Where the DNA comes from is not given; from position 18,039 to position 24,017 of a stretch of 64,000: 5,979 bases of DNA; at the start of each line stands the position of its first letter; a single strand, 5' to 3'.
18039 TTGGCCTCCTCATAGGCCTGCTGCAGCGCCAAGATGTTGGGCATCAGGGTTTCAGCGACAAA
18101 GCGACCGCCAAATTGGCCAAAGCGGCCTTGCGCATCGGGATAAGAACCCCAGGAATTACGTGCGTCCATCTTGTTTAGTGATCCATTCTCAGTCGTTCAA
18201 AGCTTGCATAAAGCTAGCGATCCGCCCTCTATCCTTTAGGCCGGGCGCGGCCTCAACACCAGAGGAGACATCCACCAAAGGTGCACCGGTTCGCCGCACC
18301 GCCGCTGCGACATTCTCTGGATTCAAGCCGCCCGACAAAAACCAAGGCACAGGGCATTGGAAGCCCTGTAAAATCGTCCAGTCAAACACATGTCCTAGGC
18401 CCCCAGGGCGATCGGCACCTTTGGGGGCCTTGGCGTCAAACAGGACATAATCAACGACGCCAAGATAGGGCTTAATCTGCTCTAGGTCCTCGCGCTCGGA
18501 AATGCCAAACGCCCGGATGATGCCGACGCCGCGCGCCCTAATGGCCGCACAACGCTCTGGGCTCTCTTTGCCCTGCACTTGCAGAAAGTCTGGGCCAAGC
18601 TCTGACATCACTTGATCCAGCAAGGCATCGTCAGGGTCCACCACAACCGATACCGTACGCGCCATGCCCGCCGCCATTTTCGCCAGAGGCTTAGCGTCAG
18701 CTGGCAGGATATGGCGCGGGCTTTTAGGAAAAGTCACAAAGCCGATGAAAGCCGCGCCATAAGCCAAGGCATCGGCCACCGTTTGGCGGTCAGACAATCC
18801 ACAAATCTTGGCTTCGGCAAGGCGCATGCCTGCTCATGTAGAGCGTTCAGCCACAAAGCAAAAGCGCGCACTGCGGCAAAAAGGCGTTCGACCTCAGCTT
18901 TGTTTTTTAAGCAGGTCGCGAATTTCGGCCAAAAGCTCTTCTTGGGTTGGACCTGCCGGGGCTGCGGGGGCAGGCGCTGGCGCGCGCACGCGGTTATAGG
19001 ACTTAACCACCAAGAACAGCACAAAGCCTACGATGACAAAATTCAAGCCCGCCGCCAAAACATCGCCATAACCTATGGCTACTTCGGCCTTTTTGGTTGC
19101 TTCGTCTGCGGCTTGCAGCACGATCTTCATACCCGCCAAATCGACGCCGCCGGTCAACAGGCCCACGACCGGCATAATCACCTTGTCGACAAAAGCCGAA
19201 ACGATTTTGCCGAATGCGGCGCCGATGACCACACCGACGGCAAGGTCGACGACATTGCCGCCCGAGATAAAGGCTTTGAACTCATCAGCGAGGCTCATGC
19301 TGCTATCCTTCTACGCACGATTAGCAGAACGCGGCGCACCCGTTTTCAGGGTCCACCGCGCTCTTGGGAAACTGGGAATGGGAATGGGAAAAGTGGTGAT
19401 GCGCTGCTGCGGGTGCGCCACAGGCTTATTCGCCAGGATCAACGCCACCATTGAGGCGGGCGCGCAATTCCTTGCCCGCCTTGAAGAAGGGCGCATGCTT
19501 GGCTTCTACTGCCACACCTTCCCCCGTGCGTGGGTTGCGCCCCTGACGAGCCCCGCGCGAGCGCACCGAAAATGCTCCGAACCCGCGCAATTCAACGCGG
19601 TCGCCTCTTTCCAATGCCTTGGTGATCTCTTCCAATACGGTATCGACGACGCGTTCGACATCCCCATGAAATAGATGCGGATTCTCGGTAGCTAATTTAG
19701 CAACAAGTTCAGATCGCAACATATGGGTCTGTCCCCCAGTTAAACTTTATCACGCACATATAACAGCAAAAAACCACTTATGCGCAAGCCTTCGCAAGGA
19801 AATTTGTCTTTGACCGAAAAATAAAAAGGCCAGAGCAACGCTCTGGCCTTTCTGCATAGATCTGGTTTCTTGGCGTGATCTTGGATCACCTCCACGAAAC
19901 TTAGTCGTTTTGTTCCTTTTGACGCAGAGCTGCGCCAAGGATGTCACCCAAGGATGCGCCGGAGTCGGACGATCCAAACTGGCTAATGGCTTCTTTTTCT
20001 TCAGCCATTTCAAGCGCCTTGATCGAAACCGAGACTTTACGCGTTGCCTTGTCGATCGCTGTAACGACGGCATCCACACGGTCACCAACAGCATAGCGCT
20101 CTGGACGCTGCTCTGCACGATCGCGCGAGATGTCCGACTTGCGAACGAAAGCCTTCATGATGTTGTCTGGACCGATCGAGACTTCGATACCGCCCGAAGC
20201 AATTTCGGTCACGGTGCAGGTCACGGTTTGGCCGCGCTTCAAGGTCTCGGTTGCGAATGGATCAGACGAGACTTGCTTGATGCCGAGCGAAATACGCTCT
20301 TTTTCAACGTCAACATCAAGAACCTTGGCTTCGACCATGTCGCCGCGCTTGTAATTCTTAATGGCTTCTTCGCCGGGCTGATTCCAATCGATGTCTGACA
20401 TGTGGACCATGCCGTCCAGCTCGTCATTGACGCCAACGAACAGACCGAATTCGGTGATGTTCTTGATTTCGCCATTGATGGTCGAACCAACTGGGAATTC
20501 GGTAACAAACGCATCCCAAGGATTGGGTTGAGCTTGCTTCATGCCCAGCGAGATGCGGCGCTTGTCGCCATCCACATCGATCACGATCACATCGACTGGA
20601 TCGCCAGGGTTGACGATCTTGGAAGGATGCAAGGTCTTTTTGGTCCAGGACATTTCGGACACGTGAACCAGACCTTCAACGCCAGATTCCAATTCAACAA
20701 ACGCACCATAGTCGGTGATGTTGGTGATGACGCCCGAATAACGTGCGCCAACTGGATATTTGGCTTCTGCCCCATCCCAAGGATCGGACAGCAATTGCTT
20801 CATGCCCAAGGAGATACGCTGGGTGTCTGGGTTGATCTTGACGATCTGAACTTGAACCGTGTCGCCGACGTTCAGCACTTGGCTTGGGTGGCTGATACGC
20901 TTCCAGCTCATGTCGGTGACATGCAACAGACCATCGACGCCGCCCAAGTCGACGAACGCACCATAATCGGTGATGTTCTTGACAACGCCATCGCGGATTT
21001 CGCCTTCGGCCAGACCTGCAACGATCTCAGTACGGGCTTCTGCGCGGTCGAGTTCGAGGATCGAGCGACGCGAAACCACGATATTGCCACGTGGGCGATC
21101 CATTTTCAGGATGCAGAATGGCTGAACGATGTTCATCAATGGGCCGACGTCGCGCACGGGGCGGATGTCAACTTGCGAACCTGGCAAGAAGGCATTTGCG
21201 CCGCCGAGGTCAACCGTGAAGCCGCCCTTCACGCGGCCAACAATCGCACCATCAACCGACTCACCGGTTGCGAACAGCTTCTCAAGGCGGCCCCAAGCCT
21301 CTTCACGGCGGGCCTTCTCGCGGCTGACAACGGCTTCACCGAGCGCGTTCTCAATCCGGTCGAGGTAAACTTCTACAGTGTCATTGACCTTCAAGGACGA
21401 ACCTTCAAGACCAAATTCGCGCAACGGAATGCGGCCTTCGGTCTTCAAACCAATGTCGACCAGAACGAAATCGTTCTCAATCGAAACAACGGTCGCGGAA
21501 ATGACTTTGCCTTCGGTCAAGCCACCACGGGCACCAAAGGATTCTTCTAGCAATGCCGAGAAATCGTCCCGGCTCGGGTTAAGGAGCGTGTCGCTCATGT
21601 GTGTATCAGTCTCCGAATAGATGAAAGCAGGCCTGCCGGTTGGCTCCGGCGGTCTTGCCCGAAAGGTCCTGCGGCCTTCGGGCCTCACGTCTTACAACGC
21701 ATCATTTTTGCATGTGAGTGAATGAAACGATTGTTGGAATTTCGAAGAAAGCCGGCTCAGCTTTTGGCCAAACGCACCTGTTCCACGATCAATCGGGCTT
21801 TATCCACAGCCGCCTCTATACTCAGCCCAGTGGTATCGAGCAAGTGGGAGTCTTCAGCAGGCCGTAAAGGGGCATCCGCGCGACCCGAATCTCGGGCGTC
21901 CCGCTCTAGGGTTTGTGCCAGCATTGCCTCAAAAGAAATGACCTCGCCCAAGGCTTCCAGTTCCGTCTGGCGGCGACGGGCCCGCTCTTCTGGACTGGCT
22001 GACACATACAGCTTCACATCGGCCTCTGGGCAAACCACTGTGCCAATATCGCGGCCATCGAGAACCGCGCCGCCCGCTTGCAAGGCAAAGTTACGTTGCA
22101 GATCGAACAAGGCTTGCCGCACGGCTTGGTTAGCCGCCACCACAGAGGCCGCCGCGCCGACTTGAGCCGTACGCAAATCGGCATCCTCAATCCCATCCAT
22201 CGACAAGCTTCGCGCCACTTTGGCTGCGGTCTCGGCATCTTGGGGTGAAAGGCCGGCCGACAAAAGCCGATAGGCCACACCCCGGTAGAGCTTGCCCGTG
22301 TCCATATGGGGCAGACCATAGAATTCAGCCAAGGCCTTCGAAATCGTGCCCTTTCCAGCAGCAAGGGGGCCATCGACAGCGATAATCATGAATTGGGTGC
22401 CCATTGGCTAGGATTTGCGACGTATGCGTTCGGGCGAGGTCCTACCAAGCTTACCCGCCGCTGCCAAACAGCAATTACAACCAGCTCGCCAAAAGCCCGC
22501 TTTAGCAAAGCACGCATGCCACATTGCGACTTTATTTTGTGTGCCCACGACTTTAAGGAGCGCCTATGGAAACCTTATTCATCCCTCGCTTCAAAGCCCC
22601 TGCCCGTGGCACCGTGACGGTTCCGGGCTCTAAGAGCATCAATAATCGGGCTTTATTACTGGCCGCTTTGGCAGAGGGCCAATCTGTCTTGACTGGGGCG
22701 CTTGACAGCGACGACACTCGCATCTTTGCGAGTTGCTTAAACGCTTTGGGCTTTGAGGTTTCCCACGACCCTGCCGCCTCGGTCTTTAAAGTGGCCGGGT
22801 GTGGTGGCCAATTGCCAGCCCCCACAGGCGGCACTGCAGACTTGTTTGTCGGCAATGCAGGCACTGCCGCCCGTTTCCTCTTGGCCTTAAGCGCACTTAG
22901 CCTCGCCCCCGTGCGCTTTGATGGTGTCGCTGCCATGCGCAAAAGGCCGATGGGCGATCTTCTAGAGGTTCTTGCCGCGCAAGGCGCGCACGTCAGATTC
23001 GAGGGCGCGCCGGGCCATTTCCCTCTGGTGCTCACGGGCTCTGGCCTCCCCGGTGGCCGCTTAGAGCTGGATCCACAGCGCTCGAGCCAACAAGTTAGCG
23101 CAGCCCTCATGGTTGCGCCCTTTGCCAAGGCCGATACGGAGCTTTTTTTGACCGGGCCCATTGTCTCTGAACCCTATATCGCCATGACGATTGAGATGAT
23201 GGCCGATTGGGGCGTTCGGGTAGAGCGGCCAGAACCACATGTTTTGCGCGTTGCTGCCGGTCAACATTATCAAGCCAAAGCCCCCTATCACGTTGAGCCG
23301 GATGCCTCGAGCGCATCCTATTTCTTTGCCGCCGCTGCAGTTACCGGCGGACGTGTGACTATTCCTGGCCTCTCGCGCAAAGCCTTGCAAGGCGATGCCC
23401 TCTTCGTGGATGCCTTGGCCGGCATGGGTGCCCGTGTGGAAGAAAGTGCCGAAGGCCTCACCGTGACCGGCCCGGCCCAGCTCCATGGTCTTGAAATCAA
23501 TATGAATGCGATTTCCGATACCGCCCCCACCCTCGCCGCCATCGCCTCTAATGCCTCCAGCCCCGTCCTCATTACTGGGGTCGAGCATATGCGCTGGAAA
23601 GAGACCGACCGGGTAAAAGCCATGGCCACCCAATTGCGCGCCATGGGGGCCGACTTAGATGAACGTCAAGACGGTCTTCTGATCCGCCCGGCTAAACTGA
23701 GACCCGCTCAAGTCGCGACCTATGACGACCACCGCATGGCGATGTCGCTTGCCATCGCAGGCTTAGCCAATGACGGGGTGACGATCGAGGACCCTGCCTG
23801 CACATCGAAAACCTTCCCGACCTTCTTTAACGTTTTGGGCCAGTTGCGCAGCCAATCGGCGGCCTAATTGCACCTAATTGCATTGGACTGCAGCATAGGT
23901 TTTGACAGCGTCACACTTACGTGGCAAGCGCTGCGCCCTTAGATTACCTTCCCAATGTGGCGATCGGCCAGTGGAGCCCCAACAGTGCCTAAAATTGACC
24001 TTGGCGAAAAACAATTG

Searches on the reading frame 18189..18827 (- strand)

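Call 27: search_protein_families(library=pfam, proteins=[window:18189-18827:-])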
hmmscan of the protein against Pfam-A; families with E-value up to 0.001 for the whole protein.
window:18189-18827:- (212 aa): 1 family
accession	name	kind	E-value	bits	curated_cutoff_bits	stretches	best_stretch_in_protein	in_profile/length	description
PF00697.28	PRAI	-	3.1e-38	131.9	22.7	1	6-209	1-193/193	N-(5'phosphoribosyl)anthranilate (PRA) isomerase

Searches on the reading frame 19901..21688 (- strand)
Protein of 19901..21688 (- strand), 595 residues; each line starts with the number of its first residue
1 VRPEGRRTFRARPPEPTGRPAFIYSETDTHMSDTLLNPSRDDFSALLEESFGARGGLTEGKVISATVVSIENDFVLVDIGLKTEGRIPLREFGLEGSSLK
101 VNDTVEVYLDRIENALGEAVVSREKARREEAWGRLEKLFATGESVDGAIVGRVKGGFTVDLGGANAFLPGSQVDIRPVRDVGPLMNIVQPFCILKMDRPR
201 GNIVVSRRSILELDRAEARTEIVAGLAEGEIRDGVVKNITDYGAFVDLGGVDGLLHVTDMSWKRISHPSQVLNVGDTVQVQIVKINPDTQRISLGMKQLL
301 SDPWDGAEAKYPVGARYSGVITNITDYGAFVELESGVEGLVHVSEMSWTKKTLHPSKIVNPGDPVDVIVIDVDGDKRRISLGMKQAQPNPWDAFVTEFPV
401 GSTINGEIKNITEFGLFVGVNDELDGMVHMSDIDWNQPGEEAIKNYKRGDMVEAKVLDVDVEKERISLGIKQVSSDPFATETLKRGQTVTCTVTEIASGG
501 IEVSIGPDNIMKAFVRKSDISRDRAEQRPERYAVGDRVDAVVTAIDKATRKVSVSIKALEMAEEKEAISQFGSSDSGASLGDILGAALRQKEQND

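Call 27: search_protein_families(library=pfam, proteins=[window:19901-21688:-])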
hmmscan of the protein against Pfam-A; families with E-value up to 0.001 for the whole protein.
window:19901-21688:- (595 aa): 7 families
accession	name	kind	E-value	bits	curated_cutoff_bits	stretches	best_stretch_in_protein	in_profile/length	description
PF00575.29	S1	-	8.4e-96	314.9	22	6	227-297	3-74/74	S1 RNA binding domain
PF23459.1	S1_RRP5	-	6.4e-23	81.5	27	1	314-380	4-69/72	RRP5 S1 domain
PF21710.3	Spt6_S1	-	1e-16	61.4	27.5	0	398-467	14-83/91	Spt6, S1/OB domain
PF17092.11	PCB_OB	-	6.3e-09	37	27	0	312-367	30-95/111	Penicillin-binding protein OB-like domain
PF13509.12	S1_2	-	4.8e-08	33.4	21.8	0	229-261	2-35/61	S1 domain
PF25522.1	OB_cyt-4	-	7.3e-05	23.6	27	0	403-467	11-72/77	Mitochondrial protein cyt-4, OB-fold domain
PF24682.1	OB_RRP5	-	0.0001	22.4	27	0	479-549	10-78/90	RRP5 OB-fold domain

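Call 75: list_cluster_members(proteins=[window:19901-21688:-, window:22566-23867:+, window:39827-41050:+, window:38004-39830:+])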
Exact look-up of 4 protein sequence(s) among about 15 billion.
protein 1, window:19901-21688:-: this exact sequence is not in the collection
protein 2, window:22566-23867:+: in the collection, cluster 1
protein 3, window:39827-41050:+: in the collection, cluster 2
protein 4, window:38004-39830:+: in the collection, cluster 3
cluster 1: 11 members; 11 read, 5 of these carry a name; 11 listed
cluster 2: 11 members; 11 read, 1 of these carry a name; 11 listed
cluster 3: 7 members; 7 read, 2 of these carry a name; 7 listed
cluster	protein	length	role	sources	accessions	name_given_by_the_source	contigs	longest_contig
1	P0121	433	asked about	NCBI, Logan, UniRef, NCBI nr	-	-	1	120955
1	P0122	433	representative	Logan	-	-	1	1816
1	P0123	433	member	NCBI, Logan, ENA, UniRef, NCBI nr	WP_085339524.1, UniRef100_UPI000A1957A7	3-phosphoshikimate 1-carboxyvinyltransferase [Aquidulcibacter paucihalophilus] | 3-phosphoshikimate 1-carboxyvinyltransferase n=1 Tax=Aquidulcibacter paucihalophilus ...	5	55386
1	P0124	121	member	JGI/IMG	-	3-phosphoshikimate 1-carboxyvinyltransferase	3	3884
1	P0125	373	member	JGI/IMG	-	3-phosphoshikimate 1-carboxyvinyltransferase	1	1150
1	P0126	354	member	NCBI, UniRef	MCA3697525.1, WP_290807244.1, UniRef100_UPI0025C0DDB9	3-phosphoshikimate 1-carboxyvinyltransferase, partial [Aquidulcibacter sp.] | 3-phosphoshikimate 1-carboxyvinyltransferase n=1 Tax=Aquidulcibacter sp. TaxID=2052990 ...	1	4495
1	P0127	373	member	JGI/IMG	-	3-phosphoshikimate 1-carboxyvinyltransferase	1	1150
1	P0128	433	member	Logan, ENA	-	-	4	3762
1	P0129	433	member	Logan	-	-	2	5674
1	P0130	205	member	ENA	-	-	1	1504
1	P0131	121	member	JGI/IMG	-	-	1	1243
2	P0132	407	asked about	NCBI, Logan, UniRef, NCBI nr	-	-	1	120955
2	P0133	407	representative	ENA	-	-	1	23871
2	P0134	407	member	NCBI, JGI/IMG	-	mannonate dehydratase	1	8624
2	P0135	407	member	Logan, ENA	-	-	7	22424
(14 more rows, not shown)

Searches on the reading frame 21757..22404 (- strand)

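Call 27: search_protein_families(library=pfam, proteins=[window:21757-22404:-])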
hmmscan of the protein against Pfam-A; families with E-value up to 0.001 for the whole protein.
window:21757-22404:- (215 aa): 4 families
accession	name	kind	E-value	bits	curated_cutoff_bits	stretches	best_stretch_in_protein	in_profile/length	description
PF02224.24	Cytidylate_kin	-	5.5e-53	180.2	26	1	8-203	1-205/211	Cytidylate kinase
PF13189.12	Cytidylate_kin2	-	3.3e-06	27.8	28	1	7-147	1-130/176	Cytidylate kinase-like family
PF13207.12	AAA_17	-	1.2e-05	26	27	1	13-147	3-121/136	AAA domain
PF13238.12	AAA_18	-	0.0005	21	29.4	0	8-147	1-110/128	AAA domain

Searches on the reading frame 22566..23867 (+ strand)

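Call 27: search_protein_families(library=pfam, proteins=[window:22566-23867:+])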
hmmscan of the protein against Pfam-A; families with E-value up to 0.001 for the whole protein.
window:22566-23867:+ (433 aa): 1 family
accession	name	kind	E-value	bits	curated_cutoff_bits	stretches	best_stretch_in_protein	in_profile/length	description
PF00275.25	EPSP_synthase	-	3.8e-115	385.4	22.8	1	12-424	6-417/417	EPSP synthase (3-phosphoshikimate 1-carboxyvinyltransferase)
